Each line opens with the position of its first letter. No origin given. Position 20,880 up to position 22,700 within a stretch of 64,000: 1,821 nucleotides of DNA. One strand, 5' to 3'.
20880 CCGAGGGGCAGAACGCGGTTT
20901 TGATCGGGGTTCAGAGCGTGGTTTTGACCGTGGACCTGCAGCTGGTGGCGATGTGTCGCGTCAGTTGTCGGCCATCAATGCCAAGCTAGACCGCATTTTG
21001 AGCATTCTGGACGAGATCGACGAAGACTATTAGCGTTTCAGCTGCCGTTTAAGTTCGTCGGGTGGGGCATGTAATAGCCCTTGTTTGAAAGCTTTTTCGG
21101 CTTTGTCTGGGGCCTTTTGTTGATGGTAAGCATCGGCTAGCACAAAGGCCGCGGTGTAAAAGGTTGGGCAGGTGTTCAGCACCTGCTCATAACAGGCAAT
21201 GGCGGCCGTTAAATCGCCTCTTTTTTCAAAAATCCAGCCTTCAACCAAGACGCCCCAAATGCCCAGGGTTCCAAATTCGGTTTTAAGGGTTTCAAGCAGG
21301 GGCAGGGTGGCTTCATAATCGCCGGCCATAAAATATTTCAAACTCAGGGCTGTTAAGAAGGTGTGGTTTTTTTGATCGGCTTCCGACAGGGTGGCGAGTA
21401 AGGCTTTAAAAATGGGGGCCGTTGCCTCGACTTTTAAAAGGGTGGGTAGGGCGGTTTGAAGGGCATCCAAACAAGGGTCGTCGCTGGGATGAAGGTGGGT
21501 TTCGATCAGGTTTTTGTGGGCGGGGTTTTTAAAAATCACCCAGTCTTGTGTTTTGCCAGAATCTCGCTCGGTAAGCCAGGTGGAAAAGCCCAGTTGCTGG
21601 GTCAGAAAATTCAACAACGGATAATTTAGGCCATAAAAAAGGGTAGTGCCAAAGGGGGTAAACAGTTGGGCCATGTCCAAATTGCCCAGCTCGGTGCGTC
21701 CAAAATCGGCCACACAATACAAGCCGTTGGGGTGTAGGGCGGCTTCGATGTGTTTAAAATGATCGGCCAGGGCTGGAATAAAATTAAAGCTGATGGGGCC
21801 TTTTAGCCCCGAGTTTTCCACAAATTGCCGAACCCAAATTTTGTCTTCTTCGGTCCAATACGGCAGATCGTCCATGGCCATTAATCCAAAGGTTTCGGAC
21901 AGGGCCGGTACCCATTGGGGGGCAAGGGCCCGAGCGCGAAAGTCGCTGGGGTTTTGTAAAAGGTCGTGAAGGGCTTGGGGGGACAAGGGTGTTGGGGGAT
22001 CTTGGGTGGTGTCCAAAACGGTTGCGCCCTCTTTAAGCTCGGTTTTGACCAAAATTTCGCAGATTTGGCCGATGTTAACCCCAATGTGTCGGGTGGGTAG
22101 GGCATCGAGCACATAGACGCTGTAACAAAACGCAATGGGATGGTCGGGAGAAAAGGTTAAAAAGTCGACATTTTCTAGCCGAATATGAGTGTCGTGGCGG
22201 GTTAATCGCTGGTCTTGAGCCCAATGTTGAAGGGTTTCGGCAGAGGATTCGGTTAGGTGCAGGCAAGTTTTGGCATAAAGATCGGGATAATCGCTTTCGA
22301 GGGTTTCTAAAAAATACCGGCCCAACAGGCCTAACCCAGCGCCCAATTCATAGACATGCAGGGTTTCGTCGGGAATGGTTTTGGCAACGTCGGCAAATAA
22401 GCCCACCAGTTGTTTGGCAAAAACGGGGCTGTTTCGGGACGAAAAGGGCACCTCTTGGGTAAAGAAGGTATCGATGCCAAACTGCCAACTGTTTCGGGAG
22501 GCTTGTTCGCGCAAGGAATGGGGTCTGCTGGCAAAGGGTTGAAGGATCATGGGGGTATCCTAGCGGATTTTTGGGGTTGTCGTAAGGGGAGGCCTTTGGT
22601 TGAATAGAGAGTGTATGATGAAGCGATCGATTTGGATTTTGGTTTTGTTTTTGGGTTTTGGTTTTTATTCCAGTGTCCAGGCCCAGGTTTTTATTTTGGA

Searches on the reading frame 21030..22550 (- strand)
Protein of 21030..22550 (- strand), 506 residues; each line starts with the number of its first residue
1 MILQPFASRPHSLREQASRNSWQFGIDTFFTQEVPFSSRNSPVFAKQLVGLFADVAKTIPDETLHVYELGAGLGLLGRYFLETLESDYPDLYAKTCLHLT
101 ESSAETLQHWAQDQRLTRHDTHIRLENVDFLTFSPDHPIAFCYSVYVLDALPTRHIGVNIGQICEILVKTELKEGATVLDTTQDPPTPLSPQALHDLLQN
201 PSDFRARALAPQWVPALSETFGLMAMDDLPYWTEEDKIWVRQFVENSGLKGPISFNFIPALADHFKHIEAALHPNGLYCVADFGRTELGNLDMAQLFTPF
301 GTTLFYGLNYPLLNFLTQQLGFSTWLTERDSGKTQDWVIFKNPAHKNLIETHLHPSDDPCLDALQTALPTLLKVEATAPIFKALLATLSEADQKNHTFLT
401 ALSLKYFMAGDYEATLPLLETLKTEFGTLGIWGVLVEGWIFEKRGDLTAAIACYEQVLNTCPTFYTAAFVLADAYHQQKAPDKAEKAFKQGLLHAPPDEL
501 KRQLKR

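Call 75: search_protein_families(library=pfam, proteins=[window:21030-22550:-], max_evalue=0.001)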
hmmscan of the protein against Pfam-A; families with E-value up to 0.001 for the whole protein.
window:21030-22550:- (506 aa): 10 families
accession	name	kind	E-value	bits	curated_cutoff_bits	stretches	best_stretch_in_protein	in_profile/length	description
PF02636.23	Methyltransf_28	-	5e-14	52.8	23.3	1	59-198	13-153/249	Putative S-adenosyl-L-methionine-dependent methyltransferase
PF07719.23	TPR_2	-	7.7e-09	35.4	27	0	467-496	3-32/34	Tetratricopeptide repeat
PF00515.34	TPR_1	-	1.6e-08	34.4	27.8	0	438-464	8-34/34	Tetratricopeptide repeat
PF14559.12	TPR_19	-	2.7e-07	31.2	25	1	444-499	4-59/68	Tetratricopeptide repeat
PF13432.12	TPR_16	-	1.9e-06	28.7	32.7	1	437-491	3-57/65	Tetratricopeptide repeat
PF13181.12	TPR_8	-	6.8e-06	26.3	25.7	0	438-462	8-32/34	Tetratricopeptide repeat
PF13428.12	TPR_14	-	1.2e-05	26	23.5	0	438-473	8-43/44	Tetratricopeptide repeat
PF13176.12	TPR_7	-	2.1e-05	24.7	27.9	0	438-462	6-30/36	Tetratricopeptide repeat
PF13414.12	TPR_11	-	2.5e-05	24.3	26.8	1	443-478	6-41/42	TPR repeat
PF13424.12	TPR_12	-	0.00019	22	30.1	0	442-492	14-72/77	Tetratricopeptide repeat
